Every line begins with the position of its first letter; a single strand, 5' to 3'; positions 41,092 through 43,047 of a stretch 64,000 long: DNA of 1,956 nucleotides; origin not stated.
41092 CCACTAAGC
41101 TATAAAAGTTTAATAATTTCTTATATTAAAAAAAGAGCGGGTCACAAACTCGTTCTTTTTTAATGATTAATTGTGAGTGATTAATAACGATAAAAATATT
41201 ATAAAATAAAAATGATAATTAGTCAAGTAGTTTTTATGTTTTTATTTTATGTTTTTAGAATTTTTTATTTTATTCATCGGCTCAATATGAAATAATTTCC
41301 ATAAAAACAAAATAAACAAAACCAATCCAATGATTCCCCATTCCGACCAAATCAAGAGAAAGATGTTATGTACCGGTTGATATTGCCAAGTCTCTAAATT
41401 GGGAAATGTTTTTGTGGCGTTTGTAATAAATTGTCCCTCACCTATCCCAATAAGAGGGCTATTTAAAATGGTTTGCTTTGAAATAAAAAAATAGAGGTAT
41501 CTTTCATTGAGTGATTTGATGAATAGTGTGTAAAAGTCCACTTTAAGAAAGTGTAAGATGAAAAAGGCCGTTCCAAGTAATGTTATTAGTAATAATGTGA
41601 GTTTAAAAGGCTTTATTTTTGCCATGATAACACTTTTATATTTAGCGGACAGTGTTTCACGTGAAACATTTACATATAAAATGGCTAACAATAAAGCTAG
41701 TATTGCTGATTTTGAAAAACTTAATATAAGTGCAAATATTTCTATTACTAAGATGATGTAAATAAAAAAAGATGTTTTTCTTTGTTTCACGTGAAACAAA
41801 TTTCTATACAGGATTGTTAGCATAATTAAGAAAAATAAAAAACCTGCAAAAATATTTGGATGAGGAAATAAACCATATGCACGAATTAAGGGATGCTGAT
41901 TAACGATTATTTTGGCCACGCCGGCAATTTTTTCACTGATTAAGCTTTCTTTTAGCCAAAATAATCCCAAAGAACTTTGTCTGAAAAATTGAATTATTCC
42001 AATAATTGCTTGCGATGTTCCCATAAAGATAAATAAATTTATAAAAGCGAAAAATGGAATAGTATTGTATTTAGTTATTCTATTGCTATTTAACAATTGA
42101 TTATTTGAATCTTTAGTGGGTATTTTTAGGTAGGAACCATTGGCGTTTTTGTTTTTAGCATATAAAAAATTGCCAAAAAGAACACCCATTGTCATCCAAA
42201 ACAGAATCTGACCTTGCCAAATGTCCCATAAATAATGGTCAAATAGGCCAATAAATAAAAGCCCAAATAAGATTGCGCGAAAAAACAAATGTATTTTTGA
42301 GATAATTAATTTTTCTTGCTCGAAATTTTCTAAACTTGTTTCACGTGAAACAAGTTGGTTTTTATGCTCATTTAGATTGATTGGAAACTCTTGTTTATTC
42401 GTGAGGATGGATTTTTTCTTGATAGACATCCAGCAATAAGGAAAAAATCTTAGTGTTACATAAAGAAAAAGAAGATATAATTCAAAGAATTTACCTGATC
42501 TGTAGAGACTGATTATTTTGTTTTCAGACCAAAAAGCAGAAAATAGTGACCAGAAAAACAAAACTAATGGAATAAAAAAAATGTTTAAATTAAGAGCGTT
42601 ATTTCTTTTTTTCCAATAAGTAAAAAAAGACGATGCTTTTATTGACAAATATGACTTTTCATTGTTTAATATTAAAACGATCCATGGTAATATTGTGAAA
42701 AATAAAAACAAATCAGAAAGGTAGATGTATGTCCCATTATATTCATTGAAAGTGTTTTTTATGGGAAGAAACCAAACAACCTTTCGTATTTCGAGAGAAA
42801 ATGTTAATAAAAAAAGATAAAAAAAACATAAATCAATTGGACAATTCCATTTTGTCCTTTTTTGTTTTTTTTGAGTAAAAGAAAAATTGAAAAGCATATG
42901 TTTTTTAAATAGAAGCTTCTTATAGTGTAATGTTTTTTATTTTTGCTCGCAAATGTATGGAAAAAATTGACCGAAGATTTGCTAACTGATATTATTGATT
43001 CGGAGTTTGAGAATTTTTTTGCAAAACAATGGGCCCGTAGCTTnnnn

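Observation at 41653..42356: Three copies of a perfect 16-24 bp palindrome (core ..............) inserted in-frame, in different frames, inside one O-antigen-ligase-like gene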

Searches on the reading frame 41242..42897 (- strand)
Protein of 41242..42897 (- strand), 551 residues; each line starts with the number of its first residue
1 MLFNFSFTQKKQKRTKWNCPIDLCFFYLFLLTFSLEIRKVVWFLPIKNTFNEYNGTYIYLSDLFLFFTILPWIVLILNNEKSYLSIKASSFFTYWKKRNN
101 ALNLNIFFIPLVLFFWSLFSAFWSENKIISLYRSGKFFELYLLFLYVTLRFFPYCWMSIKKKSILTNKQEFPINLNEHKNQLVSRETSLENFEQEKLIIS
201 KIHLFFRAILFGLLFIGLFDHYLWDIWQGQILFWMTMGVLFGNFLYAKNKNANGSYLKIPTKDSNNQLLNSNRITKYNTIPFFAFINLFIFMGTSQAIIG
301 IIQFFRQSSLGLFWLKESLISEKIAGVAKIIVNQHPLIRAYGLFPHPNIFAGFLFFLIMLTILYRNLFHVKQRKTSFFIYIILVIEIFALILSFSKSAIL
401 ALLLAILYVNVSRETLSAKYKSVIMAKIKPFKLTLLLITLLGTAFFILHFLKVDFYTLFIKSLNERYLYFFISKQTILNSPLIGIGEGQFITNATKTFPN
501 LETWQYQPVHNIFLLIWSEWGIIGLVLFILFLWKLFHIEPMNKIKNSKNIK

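Call 8: search_protein_families(library=pfam, proteins=[window:41242-42897:-])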
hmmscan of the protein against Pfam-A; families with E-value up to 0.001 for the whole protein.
window:41242-42897:- (551 aa): 1 family
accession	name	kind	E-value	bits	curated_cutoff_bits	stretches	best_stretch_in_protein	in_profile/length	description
PF04932.20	Wzy_C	-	4.5e-13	49.7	31.7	1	382-529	2-149/149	O-Antigen ligase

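Call 16: find_homologous_proteins(query=window:41242-42897:-)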
Query window:41242-42897:- (551 aa): 346 proteins with E <= 0.001 among 8000 candidates; the best 120 are listed.
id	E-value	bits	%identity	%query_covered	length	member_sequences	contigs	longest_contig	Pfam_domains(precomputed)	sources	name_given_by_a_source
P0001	0.0e+0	1200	100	100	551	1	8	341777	PF04932.21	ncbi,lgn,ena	-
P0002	6.2e-238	809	66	99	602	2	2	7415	PF04932.21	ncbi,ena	-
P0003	2.1e-199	682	59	100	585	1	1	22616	PF04932.21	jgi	jgi:O-antigen ligase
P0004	2.0e-129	451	44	95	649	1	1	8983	PF04932.21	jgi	jgi:hypothetical protein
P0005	3.4e-129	450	39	94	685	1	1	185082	PF04932.21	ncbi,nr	ncbi:MAG: O-antigen ligase family protein [Candidatus Moranbacteria bacterium]|nr:O-antigen ligase f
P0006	6.1e-127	443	54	48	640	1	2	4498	PF04932.21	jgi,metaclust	metaclust:\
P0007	6.9e-127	443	45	79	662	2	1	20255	PF04932.21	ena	-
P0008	7.0e-127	443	41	94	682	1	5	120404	PF04932.21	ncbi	ncbi:MAG: O-antigen ligase family protein [Candidatus Moraniibacteriota bacterium]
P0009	3.7e-124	434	42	80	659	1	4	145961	PF04932.21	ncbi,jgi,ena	jgi:hypothetical protein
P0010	1.9e-123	431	42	96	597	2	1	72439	PF04932.21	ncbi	-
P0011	3.1e-123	431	50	52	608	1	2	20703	PF04932.21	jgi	jgi:hypothetical protein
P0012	9.6e-123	429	39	95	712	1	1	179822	PF04932.21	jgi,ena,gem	-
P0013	7.0e-122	426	46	49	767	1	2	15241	PF04932.21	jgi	jgi:hypothetical protein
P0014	2.6e-119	418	39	94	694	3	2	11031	PF04932.21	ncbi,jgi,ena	-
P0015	2.6e-119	418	42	29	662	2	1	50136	PF04932.21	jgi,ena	jgi:hypothetical protein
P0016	4.0e-118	414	42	69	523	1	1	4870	PF04932.21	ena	-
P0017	3.4e-116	407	38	65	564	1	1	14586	PF04932.21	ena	-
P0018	2.5e-113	398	54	47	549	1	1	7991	PF04932.21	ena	-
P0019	1.5e-111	392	38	96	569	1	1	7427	PF04932.21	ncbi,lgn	-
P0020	7.3e-111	390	40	96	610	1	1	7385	PF04932.21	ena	-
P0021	1.3e-110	389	44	52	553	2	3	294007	PF04932.21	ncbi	ncbi:MAG: O-antigen ligase family protein [Candidatus Moraniibacteriota bacterium]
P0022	3.7e-108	381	41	96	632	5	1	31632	PF04932.21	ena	-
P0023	9.5e-106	373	40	94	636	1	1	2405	PF04932.21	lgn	-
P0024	4.5e-103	364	40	66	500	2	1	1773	PF04932.21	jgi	-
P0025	3.2e-101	358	41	91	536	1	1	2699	PF04932.21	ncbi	-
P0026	3.6e-98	348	44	81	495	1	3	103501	PF04932.21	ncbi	ncbi:MAG: O-antigen ligase family protein [Candidatus Moraniibacteriota bacterium]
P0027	1.1e-97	346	47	47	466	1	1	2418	PF04932.21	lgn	-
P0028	9.9e-96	340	34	95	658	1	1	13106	PF04932.21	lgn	-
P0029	1.8e-95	339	50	46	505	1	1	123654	PF04932.21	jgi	jgi:O-antigen ligase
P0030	3.3e-94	335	41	47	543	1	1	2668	PF04932.21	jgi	jgi:hypothetical protein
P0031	5.7e-93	331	42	47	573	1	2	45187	PF04932.21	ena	-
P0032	9.9e-93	330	44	48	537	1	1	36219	PF04932.21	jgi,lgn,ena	-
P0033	6.3e-92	327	40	95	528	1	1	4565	PF04932.21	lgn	-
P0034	3.6e-91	325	47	44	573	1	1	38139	PF04932.21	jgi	jgi:hypothetical protein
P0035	1.1e-90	323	32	95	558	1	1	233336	PF04932.21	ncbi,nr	ncbi:MAG: O-antigen ligase family protein [Candidatus Moranbacteria bacterium]|nr:O-antigen ligase f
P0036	2.6e-90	322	48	46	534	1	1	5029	PF04932.21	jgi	-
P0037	2.6e-90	322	47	50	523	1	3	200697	PF04932.21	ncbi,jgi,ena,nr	ncbi:MAG TPA: O-antigen ligase family protein [Candidatus Moranbacteria bacterium]|nr:O-antigen liga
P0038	5.1e-90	321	40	48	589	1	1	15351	PF04932.21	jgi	jgi:hypothetical protein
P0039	6.6e-90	321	37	88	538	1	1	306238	PF04932.21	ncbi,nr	ncbi:MAG: O-antigen ligase family protein [Candidatus Moranbacteria bacterium]|nr:O-antigen ligase f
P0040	1.8e-89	319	47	46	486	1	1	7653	PF04932.21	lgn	-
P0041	5.4e-89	318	45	47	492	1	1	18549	PF04932.21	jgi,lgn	jgi:hypothetical protein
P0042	7.6e-89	317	51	29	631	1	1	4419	PF04932.21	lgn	-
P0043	3.7e-88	315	46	46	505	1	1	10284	PF04932.21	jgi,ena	-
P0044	3.7e-88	315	45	50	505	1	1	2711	PF04932.21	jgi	jgi:hypothetical protein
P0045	9.3e-88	314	46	44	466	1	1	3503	PF04932.21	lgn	-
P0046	9.4e-88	314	47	46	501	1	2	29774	PF04932.21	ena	-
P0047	1.2e-87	313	74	14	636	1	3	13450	PF04932.21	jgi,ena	-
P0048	1.5e-87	313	41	44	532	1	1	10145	PF04932.21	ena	-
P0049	1.8e-87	313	38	91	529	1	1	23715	PF04932.21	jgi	-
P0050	1.9e-87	313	48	46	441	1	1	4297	PF04932.21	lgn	-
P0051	2.2e-87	312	39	88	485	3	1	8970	PF04932.21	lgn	-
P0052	7.5e-87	311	49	46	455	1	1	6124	PF04932.21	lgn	-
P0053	7.6e-87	311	42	54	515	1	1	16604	PF04932.21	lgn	-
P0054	8.6e-87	310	38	45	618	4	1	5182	PF04932.21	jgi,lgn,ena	-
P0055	1.0e-86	310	46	46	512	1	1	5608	PF04932.21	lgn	-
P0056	1.5e-86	310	37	56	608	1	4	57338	PF04932.21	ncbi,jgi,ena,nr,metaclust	ncbi:MAG: hypothetical protein US30_C0012G0051 [Candidatus Moranbacteria bacterium GW2011_GWF2_36_83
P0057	2.4e-86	309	41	50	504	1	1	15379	PF04932.21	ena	-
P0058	3.3e-86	308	39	44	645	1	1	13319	PF04932.21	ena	-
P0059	1.0e-85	307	44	28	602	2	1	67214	PF04932.21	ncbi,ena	-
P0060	1.4e-85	306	46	49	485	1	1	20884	PF04932.21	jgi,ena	-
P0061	2.8e-85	305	46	46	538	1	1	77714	PF04932.21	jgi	-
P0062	6.2e-85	304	44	45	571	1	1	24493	PF04932.21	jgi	jgi:hypothetical protein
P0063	6.8e-85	304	38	48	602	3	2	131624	PF04932.21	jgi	jgi:hypothetical protein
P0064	8.4e-85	304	42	26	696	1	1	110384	PF04932.21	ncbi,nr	ncbi:MAG: hypothetical protein QG620_122 [Patescibacteria group bacterium]|nr:hypothetical protein [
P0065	8.4e-85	304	45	46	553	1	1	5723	PF04932.21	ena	-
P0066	1.2e-84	303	49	40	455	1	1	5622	PF04932.21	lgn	-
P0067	2.1e-84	302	48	46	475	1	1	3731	PF04932.21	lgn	-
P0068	3.4e-84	302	47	46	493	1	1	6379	PF04932.21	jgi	-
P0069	6.6e-84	301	53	23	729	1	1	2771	PF04932.21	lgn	-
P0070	1.0e-83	300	45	45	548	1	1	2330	PF04932.21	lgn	-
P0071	2.0e-83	299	43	46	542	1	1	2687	PF04932.21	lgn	-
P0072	2.1e-83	299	42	47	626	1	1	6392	PF04932.21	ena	-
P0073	4.4e-83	298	42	48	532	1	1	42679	PF04932.21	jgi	jgi:O-antigen ligase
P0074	5.6e-83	298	44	46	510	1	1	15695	PF04932.21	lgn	-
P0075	1.0e-82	297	41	48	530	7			PF04932.21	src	-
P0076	1.2e-82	297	39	49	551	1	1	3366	PF04932.21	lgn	-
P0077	1.9e-82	296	45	44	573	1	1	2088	PF04932.21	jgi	jgi:hypothetical protein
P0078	2.2e-82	296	40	51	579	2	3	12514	PF04932.21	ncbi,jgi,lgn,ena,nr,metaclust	ncbi:MAG: hypothetical protein CO141_02065 [Candidatus Moranbacteria bacterium CG_4_9_14_3_um_filter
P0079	2.2e-82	296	40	46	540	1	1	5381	PF04932.21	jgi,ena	-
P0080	2.3e-82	296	43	46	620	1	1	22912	PF04932.21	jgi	-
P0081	2.4e-82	296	46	46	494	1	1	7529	PF04932.21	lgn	-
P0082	5.2e-82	295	42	46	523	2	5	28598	PF04932.21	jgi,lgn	-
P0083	7.3e-82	294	43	47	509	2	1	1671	PF04932.21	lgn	-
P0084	8.0e-82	294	39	47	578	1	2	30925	PF04932.21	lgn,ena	-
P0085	1.8e-81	293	29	92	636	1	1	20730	PF04932.21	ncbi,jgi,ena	-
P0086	1.8e-81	293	36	65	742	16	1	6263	PF04932.21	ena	-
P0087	2.2e-81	292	42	46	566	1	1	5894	PF04932.21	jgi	jgi:O-antigen ligase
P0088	2.3e-81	292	38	48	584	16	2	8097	PF04932.21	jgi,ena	-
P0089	3.4e-81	292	48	44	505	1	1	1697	PF04932.21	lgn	-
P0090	4.6e-81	291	38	44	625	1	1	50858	PF04932.21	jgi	jgi:hypothetical protein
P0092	6.0e-81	291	38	45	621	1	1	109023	PF04932.21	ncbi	-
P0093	6.6e-81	291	40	50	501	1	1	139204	PF04932.21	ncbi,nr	ncbi:MAG: O-antigen ligase family protein [Candidatus Moranbacteria bacterium]|nr:O-antigen ligase f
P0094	8.7e-81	291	46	48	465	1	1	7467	PF04932.21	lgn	-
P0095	9.5e-81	290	42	47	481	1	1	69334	PF04932.21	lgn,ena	-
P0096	1.6e-80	290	44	45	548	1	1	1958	PF04932.21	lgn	-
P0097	3.4e-80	289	37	46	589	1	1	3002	PF04932.21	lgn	-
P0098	3.8e-80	288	35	28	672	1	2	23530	PF04932.21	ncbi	-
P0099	5.4e-80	288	43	44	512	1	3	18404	PF04932.21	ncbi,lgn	-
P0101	8.0e-80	287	37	51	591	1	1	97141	PF04932.21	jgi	jgi:hypothetical protein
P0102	1.3e-79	287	38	50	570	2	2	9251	PF04932.21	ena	-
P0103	2.5e-79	286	41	48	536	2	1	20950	PF04932.21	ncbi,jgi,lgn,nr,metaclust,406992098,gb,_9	ncbi:MAG: hypothetical protein ACD_15C00066G0009 [uncultured bacterium]|nr:MAG: hypothetical protein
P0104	2.7e-79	286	42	46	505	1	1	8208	PF04932.21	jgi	-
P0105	3.4e-79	285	45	41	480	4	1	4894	PF04932.21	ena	-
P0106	4.0e-79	285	44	47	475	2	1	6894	PF04932.21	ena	-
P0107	7.2e-79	284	44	44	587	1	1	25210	PF04932.21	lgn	-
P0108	1.1e-78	284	41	49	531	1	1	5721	PF04932.21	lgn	-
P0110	4.8e-78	281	45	50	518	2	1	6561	PF04932.21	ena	-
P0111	5.0e-78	281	40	48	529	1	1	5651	PF04932.21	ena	-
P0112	6.4e-78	281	29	67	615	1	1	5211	PF04932.21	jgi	jgi:hypothetical protein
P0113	6.9e-78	281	38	46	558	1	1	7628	PF04932.21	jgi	jgi:hypothetical protein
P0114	1.2e-77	280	41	47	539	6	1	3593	PF04932.21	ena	-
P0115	1.4e-77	280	42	48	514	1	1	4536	PF04932.21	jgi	jgi:hypothetical protein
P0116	1.6e-77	280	44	45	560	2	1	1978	PF04932.21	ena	-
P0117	2.1e-77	279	41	44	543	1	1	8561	PF04932.21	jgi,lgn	-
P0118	4.8e-77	278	42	49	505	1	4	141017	PF04932.21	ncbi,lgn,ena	-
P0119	7.6e-77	278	42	47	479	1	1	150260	PF04932.21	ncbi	-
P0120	1.3e-76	277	38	49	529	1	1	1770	PF04932.21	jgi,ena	-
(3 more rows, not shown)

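Call 17: find_encoding_contigs(protein=window:41242-42897:-, flank=10000, max_places=6)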
Protein window:41242-42897:- (551 aa): 16 contigs read that carry it; 5 places shown.
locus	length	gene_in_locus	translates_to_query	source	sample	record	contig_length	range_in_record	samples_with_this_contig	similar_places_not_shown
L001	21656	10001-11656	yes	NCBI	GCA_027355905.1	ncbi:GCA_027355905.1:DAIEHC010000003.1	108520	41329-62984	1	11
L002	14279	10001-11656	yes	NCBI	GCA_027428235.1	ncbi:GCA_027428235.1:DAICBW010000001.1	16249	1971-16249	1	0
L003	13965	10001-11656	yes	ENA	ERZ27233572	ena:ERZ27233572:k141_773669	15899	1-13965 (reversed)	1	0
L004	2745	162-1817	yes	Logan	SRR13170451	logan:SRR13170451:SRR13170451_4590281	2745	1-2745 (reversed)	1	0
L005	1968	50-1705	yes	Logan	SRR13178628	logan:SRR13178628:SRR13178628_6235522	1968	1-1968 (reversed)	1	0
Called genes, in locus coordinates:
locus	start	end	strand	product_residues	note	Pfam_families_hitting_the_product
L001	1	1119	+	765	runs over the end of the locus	PF00580:UvrD-helicase, PF13604:AAA_30 (faint), PF01443:Viral_helicase1 (faint), PF13245:AAA_19, PF13361:UvrD_C, PF13538:UvrD_C_2, PF21196:PcrA_UvrD_tudor (weak)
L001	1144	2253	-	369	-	PF23446:LysM1_NFP_LYK (faint), PF01476:LysM, PF23473:LysM3_LYK4_5 (weak), PF05257:CHAP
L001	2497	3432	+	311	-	PF02899:Phage_int_SAM_1, PF13495:Phage_int_SAM_4 (faint), PF00589:Phage_integrase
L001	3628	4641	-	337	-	-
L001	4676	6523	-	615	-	PF06480:FtsH_ext (weak), PF06068:TIP49 (faint), PF00004:AAA, PF07728:AAA_5 (weak), PF17862:AAA_lid_3, PF01434:Peptidase_M41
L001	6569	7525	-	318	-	PF01171:ATP_bind_3, PF01507:PAPS_reduct (faint)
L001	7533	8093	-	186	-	PF00625:Guanylate_kin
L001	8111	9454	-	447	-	PF21710:Spt6_S1 (faint), PF00575:S1, PF23459:S1_RRP5 (faint), PF00575:S1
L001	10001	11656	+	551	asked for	PF04932:Wzy_C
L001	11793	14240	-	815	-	PF00521:DNA_topoisoIV, PF03989:DNA_gyraseA_C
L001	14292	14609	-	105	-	-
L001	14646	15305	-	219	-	PF13483:Lactamase_B_3, PF12706:Lactamase_B_2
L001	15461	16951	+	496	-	PF01743:PolyA_pol, PF12627:PolyA_pol_RNAbd, PF01966:HD, PF13735:tRNA_NucTran2_2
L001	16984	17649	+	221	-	-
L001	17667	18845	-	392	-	PF05496:RuvB_N, PF00158:Sigma54_activat (faint), PF01078:Mg_chelatase (faint), PF00004:AAA, PF07728:AAA_5 (weak), PF13173:AAA_14, PF16193:AAA_assoc_2, PF12002:MgsA_C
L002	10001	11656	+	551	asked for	PF04932:Wzy_C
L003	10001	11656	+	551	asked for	PF04932:Wzy_C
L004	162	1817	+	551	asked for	PF04932:Wzy_C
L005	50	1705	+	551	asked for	PF04932:Wzy_C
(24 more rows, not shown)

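Call 20: find_related_loci(query=A1, collection=genome_contigs, flank=10000)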
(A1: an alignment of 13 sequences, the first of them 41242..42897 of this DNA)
Query A1 (551 aa) in genome_contigs; peptide patterns used: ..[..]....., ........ (x = any residue, [..] = any of these).
207 stretches matched a pattern; 194 encode a relative of the query (tblastn E <= 1e-3); the best 80 are kept; 80 distinct loci.
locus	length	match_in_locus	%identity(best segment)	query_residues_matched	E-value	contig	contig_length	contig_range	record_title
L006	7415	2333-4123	66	1-547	0e+0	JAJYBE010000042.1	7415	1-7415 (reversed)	MAG: bacterium isolate BP8.bin61 NODE_18156_length_7415_cov_2.180982, whole genome shotgun sequence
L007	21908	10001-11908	41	20-539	4e-134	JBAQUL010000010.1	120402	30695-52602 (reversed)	MAG: Candidatus Moraniibacteriota bacterium isolate MFD12006_ilm_asm_bin13 k127_2019, whole genome shotgun sequence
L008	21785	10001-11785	41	10-549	1e-130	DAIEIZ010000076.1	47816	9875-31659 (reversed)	MAG TPA_asm: Candidatus Moraniibacteriota bacterium isolate clean1036 k141_1855633, whole genome shotgun sequence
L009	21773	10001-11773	41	4-546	7e-121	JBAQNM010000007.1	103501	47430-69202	MAG: Candidatus Moraniibacteriota bacterium isolate MFD12002_ilm_asm_bin53 k127_110678, whole genome shotgun sequence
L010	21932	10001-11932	39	20-539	8e-121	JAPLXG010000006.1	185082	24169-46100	MAG: Candidatus Moraniibacteriota bacterium isolate LacPavin_0818_WC55_MAG_41_28 LacPavin_0818_WC55_scaffold_868942, who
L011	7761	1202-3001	41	20-539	1e-118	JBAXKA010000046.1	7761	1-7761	MAG: Candidatus Moraniibacteriota bacterium isolate ELA389 MAG389_46, whole genome shotgun sequence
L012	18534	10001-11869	42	20-537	1e-110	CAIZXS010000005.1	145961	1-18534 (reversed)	uncultured bacterium isolate Loc080925-6m_bin-1411 genome assembly, contig: bin-1411:05/26, whole genome shotgun sequenc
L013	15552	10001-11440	37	37-522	4e-88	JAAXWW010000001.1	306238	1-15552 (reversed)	MAG: Candidatus Moraniibacteriota bacterium isolate W9_Combined_metabat2_046 W9_Combined_metabat2_046_NODE_11, whole gen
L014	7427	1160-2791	38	8-538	1e-87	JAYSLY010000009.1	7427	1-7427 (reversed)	MAG: bacterium isolate GFS_10512 GFS_10512_8, whole genome shotgun sequence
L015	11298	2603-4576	39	20-536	1e-119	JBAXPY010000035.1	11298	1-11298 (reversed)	MAG: Candidatus Moraniibacteriota bacterium isolate ELA543 MAG543_35, whole genome shotgun sequence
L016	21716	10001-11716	44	18-537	3e-71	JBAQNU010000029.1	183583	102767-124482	MAG: Candidatus Moraniibacteriota bacterium isolate MFD12002_ilm_asm_bin39 k127_104291, whole genome shotgun sequence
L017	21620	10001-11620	32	22-543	2e-60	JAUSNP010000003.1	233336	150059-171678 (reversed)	MAG: Candidatus Moraniibacteriota bacterium isolate E19_metabat.bin.91 E19_k141_683413, whole genome shotgun sequence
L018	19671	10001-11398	46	22-545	3e-58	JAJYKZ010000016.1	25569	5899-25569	MAG: bacterium isolate DBS2-1.bin57 NODE_3325_length_25569_cov_2.622003, whole genome shotgun sequence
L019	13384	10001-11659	45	36-543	6e-58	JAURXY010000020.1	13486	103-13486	MAG: bacterium isolate E10_metabat.bin.66_sub E10_k141_431538, whole genome shotgun sequence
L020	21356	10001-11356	46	22-537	1e-57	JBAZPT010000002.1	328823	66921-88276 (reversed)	MAG: Parcubacteria group bacterium isolate SO_2017_SWC_36 scaffold_32_c1_LP-4_2017, whole genome shotgun sequence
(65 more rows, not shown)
